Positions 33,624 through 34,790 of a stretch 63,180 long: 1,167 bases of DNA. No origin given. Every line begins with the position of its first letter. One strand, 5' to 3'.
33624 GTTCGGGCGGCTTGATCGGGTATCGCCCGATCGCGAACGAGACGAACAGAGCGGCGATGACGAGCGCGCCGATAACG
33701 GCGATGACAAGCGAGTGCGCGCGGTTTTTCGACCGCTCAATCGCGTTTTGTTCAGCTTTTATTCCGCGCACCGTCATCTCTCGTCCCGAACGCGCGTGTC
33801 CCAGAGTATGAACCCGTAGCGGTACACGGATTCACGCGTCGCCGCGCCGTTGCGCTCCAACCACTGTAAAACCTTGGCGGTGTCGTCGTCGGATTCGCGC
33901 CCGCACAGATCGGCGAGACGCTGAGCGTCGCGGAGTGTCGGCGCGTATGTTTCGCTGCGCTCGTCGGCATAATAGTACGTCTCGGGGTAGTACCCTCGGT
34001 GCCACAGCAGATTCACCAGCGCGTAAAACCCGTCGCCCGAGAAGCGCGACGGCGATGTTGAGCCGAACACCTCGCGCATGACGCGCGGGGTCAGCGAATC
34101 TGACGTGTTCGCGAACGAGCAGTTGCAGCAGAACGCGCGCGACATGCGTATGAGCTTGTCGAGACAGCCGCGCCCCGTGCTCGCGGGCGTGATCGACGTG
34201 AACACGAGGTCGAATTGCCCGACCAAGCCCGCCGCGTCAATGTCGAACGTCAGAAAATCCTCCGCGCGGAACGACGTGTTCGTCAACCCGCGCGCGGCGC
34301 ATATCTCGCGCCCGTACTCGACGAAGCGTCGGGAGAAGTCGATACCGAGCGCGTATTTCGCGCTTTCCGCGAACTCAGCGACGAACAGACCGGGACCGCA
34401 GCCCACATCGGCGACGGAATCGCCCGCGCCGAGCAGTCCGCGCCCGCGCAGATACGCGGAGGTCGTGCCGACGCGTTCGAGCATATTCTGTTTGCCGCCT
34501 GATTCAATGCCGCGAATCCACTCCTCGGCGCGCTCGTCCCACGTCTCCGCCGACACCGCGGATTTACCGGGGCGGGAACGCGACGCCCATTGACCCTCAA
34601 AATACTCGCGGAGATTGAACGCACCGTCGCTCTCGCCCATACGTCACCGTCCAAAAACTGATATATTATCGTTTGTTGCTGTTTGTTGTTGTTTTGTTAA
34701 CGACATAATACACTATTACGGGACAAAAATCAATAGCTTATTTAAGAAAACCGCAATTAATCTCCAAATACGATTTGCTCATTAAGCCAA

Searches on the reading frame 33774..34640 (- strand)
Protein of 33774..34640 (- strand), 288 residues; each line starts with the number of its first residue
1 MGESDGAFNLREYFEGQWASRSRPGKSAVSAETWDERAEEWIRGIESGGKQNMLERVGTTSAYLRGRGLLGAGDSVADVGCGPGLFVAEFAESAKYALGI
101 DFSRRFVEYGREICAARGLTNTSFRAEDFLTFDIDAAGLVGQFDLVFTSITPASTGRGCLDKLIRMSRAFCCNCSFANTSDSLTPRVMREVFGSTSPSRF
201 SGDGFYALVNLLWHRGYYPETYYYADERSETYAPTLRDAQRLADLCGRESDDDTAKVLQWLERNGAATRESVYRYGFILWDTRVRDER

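Call 3: search_protein_families(library=pfam, proteins=[window:33774-34640:-], max_evalue=0.01)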
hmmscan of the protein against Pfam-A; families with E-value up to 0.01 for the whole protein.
window:33774-34640:- (288 aa): 5 families
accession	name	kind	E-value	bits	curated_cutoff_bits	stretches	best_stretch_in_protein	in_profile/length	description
PF13847.12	Methyltransf_31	-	4.2e-11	43.2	27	1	72-151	3-83/145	Methyltransferase domain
PF13649.12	Methyltransf_25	-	1.5e-09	38.8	27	1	76-149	1-71/97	Methyltransferase domain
PF08242.18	Methyltransf_12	-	1.6e-05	26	30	1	78-149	2-72/98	Methyltransferase domain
PF08241.18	Methyltransf_11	-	1.7e-05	25.8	21.2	1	78-149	2-67/95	Methyltransferase domain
PF08003.17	Methyltransf_9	-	0.0057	16.1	23.8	1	74-148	117-188/315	Protein of unknown function (DUF1698)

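Call 4: search_protein_families(library=ncbifam, proteins=[window:33774-34640:-], max_evalue=0.01)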
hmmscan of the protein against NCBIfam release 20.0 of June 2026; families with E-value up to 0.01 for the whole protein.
window:33774-34640:- (288 aa): 14 families
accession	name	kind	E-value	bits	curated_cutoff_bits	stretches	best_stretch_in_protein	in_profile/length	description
TIGR02021.1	BchM-ChlM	equivalog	2.6e-06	27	158.9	1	72-133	54-116/218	magnesium protoporphyrin IX methyltransferase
NF043040.1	corrin_prot_MT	hypoth_equivalog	2.6e-05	23.8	180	1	72-149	41-117/216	corrinoid protein-associated methyltransferase CpaM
TIGR01983.1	UbiG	equivalog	0.00015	21.1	102.95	1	73-146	50-120/228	bifunctional 2-polyprenyl-6-hydroxyphenol methylase/3-demethylubiquinol 3-O-methyltransferase UbiG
NF045667.1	MTase_DVU1556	equivalog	0.00025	20.5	155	1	71-117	21-68/213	DVU_1556 family methyltransferase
TIGR04543.1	ketoArg_3Met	equivalog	0.0006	19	425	1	74-131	151-214/336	2-ketoarginine methyltransferase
NF009639.0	PRK13168.1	equivalog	0.00071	18.5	458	1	72-146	300-374/446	23S rRNA (uracil(1939)-C(5))-methyltransferase RlmD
NF002909.0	PRK03522.2-1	equivalog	0.0011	18.2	553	1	73-137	233-297/374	23S rRNA (uracil(747)-C(5))-methyltransferase RlmC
NF047649.1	MTase_UXPK_star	exception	0.0015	17.6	460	1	68-128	73-136/283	methyltransferase/UXPK-star double selenoprotein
NF041081.1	prot_lys_mtase_Arch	equivalog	0.0018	18.4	200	1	72-145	9-85/142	protein-lysine N-methyltransferase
NF041537.1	ArsM_AhpD_UU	exception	0.0023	16.8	510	1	68-128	72-135/345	arsenite methyltransferase/AhpD domain selenoprotein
NF040539.1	AST_met_ArsM_2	exception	0.0038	17.1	240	1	76-148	60-134/262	putative arsinothricin biosynthesis methyltransferase ArsM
NF011529.0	PRK14968.1-3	equivalog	0.0045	16.4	162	1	73-129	35-91/198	putative methyltransferase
TIGR04290.1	meth_Rta_06860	hypoth_equivalog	0.0056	16.2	300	1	73-147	50-120/226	TIGR04290 family methyltransferase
TIGR02072.1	BioC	equivalog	0.0089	15.8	184.95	0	75-150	37-105/244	malonyl-ACP O-methyltransferase BioC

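Call 98: find_homologous_proteins(query=window:33774-34640:-, max_evalue=1e-10)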
Query window:33774-34640:- (288 aa): 109 proteins with E <= 1e-10 among 2737 candidates.
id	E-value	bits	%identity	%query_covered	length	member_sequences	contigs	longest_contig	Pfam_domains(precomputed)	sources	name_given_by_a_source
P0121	2.3e-192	656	100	100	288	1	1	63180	PF13847.13,PF13649.13,PF08241.19,PF08242.19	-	-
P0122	2.0e-101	357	59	95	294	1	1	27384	PF13847.13,PF13489.13,PF13649.13,PF08241.19,PF08242.19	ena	-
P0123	9.5e-100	352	58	96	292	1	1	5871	PF13847.13,PF13649.13,PF08241.19,PF08242.19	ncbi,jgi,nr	ncbi:MAG: methyltransferase domain-containing protein [Oscillospiraceae bacterium]|jgi:SAM-dependent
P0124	1.8e-97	344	56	96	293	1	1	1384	PF13847.13,PF13649.13,PF08241.19,PF08242.19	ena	-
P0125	3.3e-97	343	58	99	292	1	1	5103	PF13847.13,PF13649.13,PF08241.19,PF08242.19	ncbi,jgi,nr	ncbi:MAG: class I SAM-dependent methyltransferase [Oscillospiraceae bacterium]|jgi:SAM-dependent met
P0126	1.2e-96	342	56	96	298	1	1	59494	PF13847.13,PF13649.13,PF08241.19,PF08242.19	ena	-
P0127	1.5e-96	341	56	96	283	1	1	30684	PF13847.13,PF13649.13,PF08241.19,PF08242.19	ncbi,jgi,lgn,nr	ncbi:MAG: class I SAM-dependent methyltransferase [Oscillospiraceae bacterium]|jgi:SAM-dependent met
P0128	5.0e-95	336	55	96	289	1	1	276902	PF13847.13,PF13649.13,PF08241.19,PF08242.19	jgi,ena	-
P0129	2.1e-91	324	53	95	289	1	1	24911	PF13847.13,PF13649.13,PF08241.19,PF08242.19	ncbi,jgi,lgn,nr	ncbi:MAG: class I SAM-dependent methyltransferase [Peptococcaceae bacterium]|jgi:SAM-dependent methy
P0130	1.4e-90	322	54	96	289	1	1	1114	PF13847.13,PF13649.13,PF08241.19,PF08242.19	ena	-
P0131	5.2e-90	320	52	100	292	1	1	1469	PF13847.13,PF13649.13,PF08241.19,PF08242.19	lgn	-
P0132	1.8e-89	318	54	96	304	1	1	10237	PF13847.13,PF13649.13,PF08241.19,PF08242.19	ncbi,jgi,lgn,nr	ncbi:MAG: class I SAM-dependent methyltransferase [Oscillospiraceae bacterium]|jgi:SAM-dependent met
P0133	3.5e-89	317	55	96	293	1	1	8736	PF13847.13,PF13649.13,PF08241.19,PF08242.19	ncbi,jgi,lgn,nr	ncbi:MAG: class I SAM-dependent methyltransferase [Oscillospiraceae bacterium]|jgi:SAM-dependent met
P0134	9.3e-89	316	55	96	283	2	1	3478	PF13847.13,PF13649.13,PF08241.19,PF08242.19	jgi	jgi:SAM-dependent methyltransferase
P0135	2.8e-88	314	53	96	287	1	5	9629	PF13847.13,PF13649.13,PF08241.19,PF08242.19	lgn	-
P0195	4.0e-61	225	45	95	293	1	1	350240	PF13847.13,PF13649.13,PF08241.19,PF08242.19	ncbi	-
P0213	7.8e-54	201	41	91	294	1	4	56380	PF13847.13,PF13649.13,PF08241.19,PF08242.19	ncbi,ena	-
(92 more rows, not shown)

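Call 102: find_encoding_contigs(protein=P0195, flank=9000, max_places=1)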
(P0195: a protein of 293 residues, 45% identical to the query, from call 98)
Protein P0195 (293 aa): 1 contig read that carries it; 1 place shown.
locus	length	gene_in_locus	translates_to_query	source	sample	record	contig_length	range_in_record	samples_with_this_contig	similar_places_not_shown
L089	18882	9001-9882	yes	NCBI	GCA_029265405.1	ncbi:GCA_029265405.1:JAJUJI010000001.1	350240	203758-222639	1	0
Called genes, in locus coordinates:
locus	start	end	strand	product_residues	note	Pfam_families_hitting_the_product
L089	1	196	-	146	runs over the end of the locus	-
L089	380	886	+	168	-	PF12724:Flavodoxin_5 (weak)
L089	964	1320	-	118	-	PF02579:Nitro_FeMo-Co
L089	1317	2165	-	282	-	PF10609:ParA, PF01656:CbiA, PF13614:AAA_31 (weak)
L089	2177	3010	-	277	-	PF00753:Lactamase_B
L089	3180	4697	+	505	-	-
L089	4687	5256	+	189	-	PF19845:DUF6320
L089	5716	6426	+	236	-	PF09335:VTT_dom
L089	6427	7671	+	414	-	PF00535:Glycos_transf_2, PF13506:Glyco_transf_21, PF13641:Glyco_tranf_2_3, PF13632:Glyco_trans_2_3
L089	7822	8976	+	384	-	PF02350:Epimerase_2, PF13579:Glyco_trans_4_4 (weak), PF13439:Glyco_transf_4 (faint)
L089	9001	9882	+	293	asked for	PF08241:Methyltransf_11, PF08242:Methyltransf_12 (weak), PF13649:Methyltransf_25, PF13847:Methyltransf_31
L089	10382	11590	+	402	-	PF03453:MoeA_N, PF00994:MoCF_biosynth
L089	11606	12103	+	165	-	PF00994:MoCF_biosynth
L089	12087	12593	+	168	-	PF03205:MobB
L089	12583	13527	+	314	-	PF13353:Fer4_12 (weak), PF04055:Radical_SAM, PF06463:Mob_synth_C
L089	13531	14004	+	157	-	PF01967:MoaC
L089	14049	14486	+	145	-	PF03473:MOSC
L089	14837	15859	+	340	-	PF00994:MoCF_biosynth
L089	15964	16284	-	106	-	PF16079:Phage_holin_5_2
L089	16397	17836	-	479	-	PF00171:Aldedh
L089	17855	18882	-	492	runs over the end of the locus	PF00171:Aldedh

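Call 103: find_encoding_contigs(protein=P0213, flank=9000, max_places=1)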
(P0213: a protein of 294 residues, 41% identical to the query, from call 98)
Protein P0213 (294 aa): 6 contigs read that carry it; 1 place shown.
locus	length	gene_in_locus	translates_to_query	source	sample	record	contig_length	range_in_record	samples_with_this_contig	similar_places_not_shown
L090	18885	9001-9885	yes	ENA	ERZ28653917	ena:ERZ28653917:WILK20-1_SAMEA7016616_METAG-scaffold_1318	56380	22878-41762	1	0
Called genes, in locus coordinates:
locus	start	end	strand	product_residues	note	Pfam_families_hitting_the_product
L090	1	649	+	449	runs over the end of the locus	PF02812:ELFV_dehydrog_N, PF00208:ELFV_dehydrog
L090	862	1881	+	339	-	PF16868:NMT1_3, PF12974:Phosphonate-bd (weak), PF09084:NMT1 (weak)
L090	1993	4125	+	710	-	PF06808:DctM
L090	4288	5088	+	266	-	PF00072:Response_reg, PF08769:Spo0A_C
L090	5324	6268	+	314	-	PF00005:ABC_tran, PF13304:AAA_21, PF13732:DrrA1-3_C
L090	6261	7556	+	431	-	PF12698:ABC2_membrane_3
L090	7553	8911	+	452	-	PF12698:ABC2_membrane_3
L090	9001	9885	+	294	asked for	PF08241:Methyltransf_11, PF08242:Methyltransf_12 (faint), PF13649:Methyltransf_25, PF13847:Methyltransf_31 (weak)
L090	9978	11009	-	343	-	PF04055:Radical_SAM, PF13186:SPASM (weak)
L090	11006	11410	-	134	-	-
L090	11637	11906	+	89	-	PF00269:SASP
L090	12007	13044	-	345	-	-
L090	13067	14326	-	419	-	PF13173:AAA_14, PF13635:DUF4143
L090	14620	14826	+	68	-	PF19537:DUF6061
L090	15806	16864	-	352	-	-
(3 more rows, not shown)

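Call 105: predict_structure(alignment_id=A6)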
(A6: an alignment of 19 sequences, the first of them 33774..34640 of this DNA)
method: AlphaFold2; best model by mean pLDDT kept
length: 288 residues; sequences in the alignment: 19
mean_pLDDT: 90.0   pTM: 0.87
mean pLDDT of the five models: 90.0, 89.4, 89.4, 88.6, 88.2
residues with pLDDT >= 90: 204; 70-90: 63; 50-70: 12; < 50: 9
segments of 3 or more residues with pLDDT < 50: 1-6
pLDDT, mean of each block of 10 residues (from residue 1): 56 87 59 86 86 91 96 97 96 98 95 98 95 97 95 77 97 92 94 82 89 94 92 96 90 97 97 94 86
secondary structure, 60 per line:
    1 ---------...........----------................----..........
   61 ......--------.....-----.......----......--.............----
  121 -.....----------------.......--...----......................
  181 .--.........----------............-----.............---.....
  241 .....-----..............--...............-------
elements in order: H10-20 H31-46 H51-66 E75-79 H85-91 E96-101 H104-116 E122-126 E143-149 H159-166 E167-181 H184-192 H203-214 E220-232 H236-245 H251-264 E267-281

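Call 111: fold_search(model_id=the predicted structure, library=pdb)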
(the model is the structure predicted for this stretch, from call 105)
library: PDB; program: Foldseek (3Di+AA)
matches with E <= 10: 1944; with E <= 0.001: 1306
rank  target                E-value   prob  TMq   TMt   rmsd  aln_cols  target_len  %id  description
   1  5egp_A                2.9e-11  1.00  0.51  0.52   5.8       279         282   14  Crystal structure of the S-methyltransferase TmtA (released 2016-02-03)
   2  5jgl_A                4.8e-11  1.00  0.47  0.50   6.0       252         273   14  Crystal structure of GtmA in complex with S-Adenosylmethionine (released 2017-03-01)
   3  5w7k_A                5.4e-11  1.00  0.55  0.57   5.6       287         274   12  Crystal structure of OxaG (released 2018-06-27)
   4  5w7k_B                6.5e-11  1.00  0.55  0.58   5.5       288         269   12  Crystal structure of OxaG (released 2018-06-27)
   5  5wp5_B                6.9e-11  1.00  0.41  0.27  13.8       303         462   16  Arabidopsis thaliana phosphoethanolamine N-methyltransferase 2 (AtPMT2) in complex with SAH (released 2017-11-15)
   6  6uak                  8.3e-11  1.00  0.45  0.44   8.3       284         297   14  LahSb - C-terminal methyltransferase involved in RiPP biosynthesis (released 2019-12-04)
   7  5egp_B                1.4e-10  1.00  0.47  0.48   5.5       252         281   14  Crystal structure of the S-methyltransferase TmtA (released 2016-02-03)
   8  5jgk_A                1.5e-10  1.00  0.48  0.49   4.9       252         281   13  Crystal structure of GtmA in complex with SAH (released 2017-03-01)
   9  5gm1_A                1.5e-10  1.00  0.42  0.43   9.3       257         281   14  Crystal structure of methyltransferase TleD complexed with SAH (released 2016-09-28)
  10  5kpg_A                1.6e-10  1.00  0.39  0.34  16.7       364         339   12  Pavine N-methyltransferase in complex with S-adenosylhomocysteine pH 7 (released 2016-09-07)
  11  5gm1_B                2.0e-10  1.00  0.44  0.45   9.3       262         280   14  Crystal structure of methyltransferase TleD complexed with SAH (released 2016-09-28)
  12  5wp5_A                2.0e-10  1.00  0.42  0.28  11.7       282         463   16  Arabidopsis thaliana phosphoethanolamine N-methyltransferase 2 (AtPMT2) in complex with SAH (released 2017-11-15)
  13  9wj9_A                2.8e-10  1.00  0.42  0.36  10.4       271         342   13  N-methyltransferase 2-like complexed with SAH and MDM in Chimonanthus praecox (released 2026-04-01)
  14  3vc2_C                2.8e-10  1.00  0.41  0.44  12.8       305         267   14  Crystal structure of geranyl diphosphate C-methyltransferase from Streptomyces coelicolor A3(2) in complex with Mg2+,  (released 2012-04-11)
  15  3vc2_K                2.8e-10  1.00  0.40  0.43  12.6       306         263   14  Crystal structure of geranyl diphosphate C-methyltransferase from Streptomyces coelicolor A3(2) in complex with Mg2+,  (released 2012-04-11)
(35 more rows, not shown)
